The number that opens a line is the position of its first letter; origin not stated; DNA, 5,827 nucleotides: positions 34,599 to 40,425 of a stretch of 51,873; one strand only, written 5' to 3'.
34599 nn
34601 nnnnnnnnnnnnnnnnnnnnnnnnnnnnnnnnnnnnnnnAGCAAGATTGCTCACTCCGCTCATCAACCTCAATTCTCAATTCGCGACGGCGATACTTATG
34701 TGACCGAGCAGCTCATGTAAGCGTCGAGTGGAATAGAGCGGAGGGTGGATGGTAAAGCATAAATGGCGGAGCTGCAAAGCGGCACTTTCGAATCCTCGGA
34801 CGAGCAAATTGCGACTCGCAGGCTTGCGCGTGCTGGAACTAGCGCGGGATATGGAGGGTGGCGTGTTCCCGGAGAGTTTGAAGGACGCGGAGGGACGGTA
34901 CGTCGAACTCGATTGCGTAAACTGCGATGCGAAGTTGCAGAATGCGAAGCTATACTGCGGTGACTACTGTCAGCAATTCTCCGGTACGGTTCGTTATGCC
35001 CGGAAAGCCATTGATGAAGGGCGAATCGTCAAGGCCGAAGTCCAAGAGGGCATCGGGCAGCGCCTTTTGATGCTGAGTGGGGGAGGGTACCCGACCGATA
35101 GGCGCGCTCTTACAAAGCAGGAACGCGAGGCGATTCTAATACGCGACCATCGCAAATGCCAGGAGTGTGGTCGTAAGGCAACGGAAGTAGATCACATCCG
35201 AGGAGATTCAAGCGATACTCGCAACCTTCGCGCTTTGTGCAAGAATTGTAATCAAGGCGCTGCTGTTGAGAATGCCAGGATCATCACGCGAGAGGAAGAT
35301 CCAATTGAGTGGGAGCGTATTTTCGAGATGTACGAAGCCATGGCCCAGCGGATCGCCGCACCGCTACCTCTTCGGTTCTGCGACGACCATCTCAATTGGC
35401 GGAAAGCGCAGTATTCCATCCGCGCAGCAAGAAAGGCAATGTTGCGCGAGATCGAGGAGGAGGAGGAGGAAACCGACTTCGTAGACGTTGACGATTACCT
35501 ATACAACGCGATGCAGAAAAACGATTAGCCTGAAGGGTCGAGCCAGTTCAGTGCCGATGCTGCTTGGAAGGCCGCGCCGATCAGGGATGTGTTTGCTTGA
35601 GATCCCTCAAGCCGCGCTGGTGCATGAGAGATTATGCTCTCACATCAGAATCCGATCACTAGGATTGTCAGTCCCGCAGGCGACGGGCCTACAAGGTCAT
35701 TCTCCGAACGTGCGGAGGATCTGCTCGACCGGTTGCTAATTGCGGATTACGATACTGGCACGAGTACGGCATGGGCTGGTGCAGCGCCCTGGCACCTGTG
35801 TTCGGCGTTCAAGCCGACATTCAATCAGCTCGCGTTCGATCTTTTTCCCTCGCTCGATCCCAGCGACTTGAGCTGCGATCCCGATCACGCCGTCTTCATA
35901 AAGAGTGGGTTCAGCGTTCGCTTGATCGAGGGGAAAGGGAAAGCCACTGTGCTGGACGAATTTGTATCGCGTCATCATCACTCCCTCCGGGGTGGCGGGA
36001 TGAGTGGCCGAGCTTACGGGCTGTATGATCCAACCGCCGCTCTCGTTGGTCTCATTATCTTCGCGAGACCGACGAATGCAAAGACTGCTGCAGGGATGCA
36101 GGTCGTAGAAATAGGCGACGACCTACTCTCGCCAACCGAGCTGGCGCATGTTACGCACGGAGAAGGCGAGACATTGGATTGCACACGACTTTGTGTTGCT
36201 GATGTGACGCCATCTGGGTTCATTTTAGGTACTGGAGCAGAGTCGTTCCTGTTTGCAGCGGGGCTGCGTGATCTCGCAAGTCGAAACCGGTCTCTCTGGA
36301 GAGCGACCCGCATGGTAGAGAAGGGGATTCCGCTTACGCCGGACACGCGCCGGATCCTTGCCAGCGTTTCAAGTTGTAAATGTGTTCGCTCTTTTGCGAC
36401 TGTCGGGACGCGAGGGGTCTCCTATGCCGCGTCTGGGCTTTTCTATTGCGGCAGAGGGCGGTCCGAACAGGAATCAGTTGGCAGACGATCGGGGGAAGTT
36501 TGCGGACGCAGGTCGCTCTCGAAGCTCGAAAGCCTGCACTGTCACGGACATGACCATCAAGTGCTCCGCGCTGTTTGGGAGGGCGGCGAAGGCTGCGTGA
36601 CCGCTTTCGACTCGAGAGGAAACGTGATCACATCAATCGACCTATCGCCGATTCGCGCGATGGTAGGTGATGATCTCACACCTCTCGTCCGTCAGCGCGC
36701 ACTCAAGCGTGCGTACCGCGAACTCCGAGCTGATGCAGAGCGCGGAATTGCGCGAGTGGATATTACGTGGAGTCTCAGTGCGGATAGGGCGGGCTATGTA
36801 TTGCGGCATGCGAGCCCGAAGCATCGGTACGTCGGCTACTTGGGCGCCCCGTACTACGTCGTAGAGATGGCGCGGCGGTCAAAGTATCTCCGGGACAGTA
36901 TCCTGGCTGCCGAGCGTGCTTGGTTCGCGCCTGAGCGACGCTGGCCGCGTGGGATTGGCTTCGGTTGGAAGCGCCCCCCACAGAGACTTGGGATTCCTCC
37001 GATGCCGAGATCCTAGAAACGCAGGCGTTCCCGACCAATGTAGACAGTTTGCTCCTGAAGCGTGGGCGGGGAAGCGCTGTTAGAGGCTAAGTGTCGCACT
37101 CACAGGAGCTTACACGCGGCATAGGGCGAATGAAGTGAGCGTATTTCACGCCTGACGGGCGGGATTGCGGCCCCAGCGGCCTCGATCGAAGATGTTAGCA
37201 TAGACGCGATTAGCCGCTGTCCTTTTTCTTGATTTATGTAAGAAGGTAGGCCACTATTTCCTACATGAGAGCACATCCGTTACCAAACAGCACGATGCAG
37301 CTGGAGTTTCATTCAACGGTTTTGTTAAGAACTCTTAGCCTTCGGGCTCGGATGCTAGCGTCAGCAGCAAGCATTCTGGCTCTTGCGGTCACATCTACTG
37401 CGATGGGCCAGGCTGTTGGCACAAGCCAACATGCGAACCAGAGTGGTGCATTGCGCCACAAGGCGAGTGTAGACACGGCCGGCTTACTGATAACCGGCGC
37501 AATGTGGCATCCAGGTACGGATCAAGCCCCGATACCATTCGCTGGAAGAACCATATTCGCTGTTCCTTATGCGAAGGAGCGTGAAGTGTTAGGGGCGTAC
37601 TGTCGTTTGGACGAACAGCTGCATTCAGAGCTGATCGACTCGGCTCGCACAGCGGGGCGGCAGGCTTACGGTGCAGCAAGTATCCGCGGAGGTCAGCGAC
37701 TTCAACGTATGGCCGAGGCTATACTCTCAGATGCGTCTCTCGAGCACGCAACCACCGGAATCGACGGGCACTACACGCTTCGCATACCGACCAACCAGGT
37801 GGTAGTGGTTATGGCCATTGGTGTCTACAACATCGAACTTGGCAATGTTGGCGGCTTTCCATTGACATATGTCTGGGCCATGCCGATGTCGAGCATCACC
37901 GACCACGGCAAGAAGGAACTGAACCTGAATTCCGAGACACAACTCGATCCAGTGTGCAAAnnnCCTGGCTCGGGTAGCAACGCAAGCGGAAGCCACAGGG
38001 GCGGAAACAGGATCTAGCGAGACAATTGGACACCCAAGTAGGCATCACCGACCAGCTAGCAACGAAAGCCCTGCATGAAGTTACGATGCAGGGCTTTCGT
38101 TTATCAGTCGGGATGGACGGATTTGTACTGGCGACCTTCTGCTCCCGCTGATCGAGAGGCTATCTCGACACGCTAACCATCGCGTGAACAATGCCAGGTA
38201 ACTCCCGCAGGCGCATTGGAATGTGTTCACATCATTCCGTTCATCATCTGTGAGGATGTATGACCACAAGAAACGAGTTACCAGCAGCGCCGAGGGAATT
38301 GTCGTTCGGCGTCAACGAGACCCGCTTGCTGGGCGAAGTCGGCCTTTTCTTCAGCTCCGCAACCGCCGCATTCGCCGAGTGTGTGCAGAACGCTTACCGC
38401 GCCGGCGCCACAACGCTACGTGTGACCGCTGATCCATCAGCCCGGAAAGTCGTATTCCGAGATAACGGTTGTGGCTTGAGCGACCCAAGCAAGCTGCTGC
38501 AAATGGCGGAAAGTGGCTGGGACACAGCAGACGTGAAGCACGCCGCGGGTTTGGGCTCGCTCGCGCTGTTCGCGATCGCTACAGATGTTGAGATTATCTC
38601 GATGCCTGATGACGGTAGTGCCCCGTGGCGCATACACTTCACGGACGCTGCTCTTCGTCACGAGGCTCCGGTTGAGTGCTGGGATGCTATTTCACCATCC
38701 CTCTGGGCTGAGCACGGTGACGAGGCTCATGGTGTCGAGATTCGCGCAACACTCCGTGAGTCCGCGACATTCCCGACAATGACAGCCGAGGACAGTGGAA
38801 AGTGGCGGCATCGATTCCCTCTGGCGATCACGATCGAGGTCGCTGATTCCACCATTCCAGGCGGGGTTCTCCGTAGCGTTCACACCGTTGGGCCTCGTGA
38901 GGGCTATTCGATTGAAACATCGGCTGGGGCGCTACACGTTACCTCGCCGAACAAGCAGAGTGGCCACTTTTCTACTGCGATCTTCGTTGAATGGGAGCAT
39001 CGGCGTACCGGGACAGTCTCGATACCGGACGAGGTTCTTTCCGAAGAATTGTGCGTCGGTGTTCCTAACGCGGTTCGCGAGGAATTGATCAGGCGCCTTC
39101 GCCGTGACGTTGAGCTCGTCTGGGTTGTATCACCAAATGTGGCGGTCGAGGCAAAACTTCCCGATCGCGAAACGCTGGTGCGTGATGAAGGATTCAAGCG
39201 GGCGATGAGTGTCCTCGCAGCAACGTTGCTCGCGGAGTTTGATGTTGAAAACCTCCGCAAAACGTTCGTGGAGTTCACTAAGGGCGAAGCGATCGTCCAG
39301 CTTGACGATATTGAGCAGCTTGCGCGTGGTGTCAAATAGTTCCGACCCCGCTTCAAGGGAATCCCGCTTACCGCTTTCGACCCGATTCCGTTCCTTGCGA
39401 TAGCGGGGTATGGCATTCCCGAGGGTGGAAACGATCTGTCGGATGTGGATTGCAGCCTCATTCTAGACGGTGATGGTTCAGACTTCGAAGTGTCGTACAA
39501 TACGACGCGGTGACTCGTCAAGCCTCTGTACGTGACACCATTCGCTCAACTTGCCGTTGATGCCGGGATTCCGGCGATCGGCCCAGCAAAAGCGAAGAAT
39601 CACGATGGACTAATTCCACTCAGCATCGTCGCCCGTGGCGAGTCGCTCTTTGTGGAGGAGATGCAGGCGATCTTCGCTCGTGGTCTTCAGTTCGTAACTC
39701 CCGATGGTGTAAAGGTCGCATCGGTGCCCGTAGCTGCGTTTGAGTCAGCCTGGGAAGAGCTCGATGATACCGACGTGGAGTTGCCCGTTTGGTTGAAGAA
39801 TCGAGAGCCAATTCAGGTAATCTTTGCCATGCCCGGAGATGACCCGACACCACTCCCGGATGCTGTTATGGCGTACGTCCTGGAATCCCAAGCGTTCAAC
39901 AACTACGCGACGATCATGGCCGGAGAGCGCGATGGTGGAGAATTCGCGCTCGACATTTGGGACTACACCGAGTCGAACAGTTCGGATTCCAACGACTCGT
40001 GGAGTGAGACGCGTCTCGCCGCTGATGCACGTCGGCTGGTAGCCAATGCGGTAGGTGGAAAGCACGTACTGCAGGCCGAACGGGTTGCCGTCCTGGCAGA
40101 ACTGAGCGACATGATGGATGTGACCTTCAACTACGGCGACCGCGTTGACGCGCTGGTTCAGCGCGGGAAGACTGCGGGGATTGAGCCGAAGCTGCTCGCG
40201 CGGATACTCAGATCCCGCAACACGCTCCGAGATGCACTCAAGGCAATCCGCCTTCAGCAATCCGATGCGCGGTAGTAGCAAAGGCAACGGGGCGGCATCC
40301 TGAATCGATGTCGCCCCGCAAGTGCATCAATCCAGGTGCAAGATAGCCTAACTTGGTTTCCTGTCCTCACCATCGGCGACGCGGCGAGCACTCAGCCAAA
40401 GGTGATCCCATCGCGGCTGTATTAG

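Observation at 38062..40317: Terminator-insulated two-gene cassette: GHKL ATPase with an in-frame TAG plus an unknown partner (candidate conflict system)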

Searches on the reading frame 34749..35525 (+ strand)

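Call 15: search_protein_families(library=pfam, proteins=[window:34749-35525:+], max_evalue=0.1)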
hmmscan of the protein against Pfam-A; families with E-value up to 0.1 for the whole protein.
window:34749-35525:+ (259 aa): 5 families
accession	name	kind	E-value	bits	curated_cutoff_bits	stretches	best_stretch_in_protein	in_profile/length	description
PF01844.29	HNH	-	4.3e-06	27.2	21.4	1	137-169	1-42/47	HNH endonuclease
PF02945.21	Endonuclease_7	-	0.0012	19.2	23.6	1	120-171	9-65/82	Recombination endonuclease VII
PF12773.13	DZR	-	0.0086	16.7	27.3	0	133-170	11-33/45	Double zinc ribbon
PF14279.12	HNH_5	-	0.026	14.9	27.5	1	137-170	1-42/56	HNH endonuclease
PF10346.14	Con-6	-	0.038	14.3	25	1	7-20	7-20/34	Conidiation protein 6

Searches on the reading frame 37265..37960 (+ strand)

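Call 15: search_protein_families(library=pfam, proteins=[window:37265-37960:+], max_evalue=0.1)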
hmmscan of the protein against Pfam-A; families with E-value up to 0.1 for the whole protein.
window:37265-37960:+ (232 aa): 1 family
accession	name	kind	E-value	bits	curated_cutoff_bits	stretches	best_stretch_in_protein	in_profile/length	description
PF11755.13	DUF3311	-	0.065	13.7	30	1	179-206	8-35/61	Protein of unknown function (DUF3311)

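Call 63: search_protein_families(library=phrogs, proteins=[window:37265-37960:+], max_evalue=0.01)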
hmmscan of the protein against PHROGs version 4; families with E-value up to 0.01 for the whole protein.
window:37265-37960:+ (232 aa): 0 families

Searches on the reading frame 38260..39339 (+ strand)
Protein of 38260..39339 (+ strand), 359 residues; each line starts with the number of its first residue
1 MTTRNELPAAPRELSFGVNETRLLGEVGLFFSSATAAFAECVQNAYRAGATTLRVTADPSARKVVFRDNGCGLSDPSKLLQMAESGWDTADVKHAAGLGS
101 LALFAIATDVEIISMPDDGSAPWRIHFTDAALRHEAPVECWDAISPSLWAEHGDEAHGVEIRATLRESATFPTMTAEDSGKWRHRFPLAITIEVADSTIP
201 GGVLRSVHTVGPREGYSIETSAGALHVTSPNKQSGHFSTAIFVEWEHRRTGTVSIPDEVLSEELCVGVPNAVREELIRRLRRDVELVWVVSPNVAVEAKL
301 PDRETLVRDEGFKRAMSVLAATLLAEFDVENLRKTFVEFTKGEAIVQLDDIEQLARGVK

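Call 4: search_protein_families(library=padloc, proteins=[window:38260-39336:+], max_evalue=1)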
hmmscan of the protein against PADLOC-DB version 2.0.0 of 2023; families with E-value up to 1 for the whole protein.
window:38260-39336:+ (359 aa): 2 families
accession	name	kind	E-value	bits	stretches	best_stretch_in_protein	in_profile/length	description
PDLC03485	REase_II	-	0.0025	14.3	1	12-129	6-129/611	Type II restriction enzyme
PDLC02204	MzaB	-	0.0087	12.6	1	28-75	20-68/500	-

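Call 6: search_protein_families(library=pfam, proteins=[window:38260-39336:+], max_evalue=1)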
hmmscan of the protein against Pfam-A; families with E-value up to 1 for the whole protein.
window:38260-39336:+ (359 aa): 2 families
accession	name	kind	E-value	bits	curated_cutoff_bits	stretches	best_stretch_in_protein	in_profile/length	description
PF13589.12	HATPase_c_3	-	3.3e-06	27.6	25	1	35-120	4-98/137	Histidine kinase-, DNA gyrase B-, and HSP90-like ATPase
PF02518.31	HATPase_c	-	0.033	15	26.4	1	37-89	9-63/111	Histidine kinase-, DNA gyrase B-, and HSP90-like ATPase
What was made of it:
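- On GHKL (Bergerat-fold) ATPase superfamily: Pfam HATPase_c_3 scores 27.6 bits against a cutoff of 25 (call 6).
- Checked: ORF 38260-39339 (359 aa) matches Pfam HATPase_c_3 at 27.6 bits against a cutoff of 25 (call 6).
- HATPase_c_3 is the Pfam family shared with MORC and paraMORC proteins (call 6).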

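Call 98: find_encoding_contigs(protein=window:38260-39339:+, flank=1000, max_places=10)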
Protein window:38260-39339:+ (359 aa): 11 contigs read that carry it; 2 places shown.
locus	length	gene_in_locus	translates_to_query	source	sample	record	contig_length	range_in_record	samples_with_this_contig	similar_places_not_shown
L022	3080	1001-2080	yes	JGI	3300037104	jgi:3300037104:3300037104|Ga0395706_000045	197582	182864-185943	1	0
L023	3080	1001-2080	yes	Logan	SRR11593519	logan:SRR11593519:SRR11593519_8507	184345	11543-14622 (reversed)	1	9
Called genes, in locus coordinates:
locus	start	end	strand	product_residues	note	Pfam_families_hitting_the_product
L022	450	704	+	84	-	-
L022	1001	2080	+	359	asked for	PF13589:HATPase_c_3 (weak)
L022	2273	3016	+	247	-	-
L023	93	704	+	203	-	-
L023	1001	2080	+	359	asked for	PF13589:HATPase_c_3 (weak)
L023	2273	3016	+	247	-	-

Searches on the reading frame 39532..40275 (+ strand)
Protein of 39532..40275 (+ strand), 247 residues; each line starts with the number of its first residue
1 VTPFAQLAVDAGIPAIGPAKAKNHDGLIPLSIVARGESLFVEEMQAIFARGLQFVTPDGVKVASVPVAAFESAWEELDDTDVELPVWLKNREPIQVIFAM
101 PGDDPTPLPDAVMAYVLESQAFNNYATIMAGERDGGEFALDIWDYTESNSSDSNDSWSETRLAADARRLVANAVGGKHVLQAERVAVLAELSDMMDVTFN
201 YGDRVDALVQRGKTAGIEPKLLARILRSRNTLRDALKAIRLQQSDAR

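Call 4: search_protein_families(library=padloc, proteins=[window:39532-40272:+], max_evalue=1)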
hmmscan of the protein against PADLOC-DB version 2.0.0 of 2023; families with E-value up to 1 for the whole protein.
window:39532-40272:+ (247 aa): 0 families

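Call 6: search_protein_families(library=pfam, proteins=[window:39532-40272:+], max_evalue=1)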
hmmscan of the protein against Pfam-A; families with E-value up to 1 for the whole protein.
window:39532-40272:+ (247 aa): 1 family
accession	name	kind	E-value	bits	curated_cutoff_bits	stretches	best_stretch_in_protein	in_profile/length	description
PF00136.26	DNA_pol_B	-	0.13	11.4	23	1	190-239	92-141/453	DNA polymerase family B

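Call 43: find_encoding_contigs(protein=window:39532-40275:+, flank=3000, max_places=10)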
Protein window:39532-40275:+ (247 aa): 15 contigs read that carry it; 4 places shown.
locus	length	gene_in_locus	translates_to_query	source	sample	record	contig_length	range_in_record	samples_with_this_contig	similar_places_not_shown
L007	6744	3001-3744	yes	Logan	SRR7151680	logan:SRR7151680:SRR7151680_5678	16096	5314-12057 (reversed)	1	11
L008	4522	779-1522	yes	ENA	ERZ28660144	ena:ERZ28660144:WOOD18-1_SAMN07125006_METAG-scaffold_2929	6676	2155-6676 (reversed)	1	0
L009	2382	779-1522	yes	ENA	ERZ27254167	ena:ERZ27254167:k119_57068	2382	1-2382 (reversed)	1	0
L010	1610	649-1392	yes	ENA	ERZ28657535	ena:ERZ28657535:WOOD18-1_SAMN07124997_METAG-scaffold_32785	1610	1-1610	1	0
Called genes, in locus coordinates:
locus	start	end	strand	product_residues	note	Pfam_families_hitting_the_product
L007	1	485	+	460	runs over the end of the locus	-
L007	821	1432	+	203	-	-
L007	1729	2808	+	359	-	PF13589:HATPase_c_3 (weak)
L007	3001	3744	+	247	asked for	-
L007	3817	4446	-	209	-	PF00877:NLPC_P60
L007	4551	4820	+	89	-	-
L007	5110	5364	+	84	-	-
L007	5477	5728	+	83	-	-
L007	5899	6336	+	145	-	PF07963:N_methyl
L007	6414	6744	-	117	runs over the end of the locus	-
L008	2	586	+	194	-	?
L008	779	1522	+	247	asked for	-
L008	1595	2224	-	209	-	PF00877:NLPC_P60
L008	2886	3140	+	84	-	-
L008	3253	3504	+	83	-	-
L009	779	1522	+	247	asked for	-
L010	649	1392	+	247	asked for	-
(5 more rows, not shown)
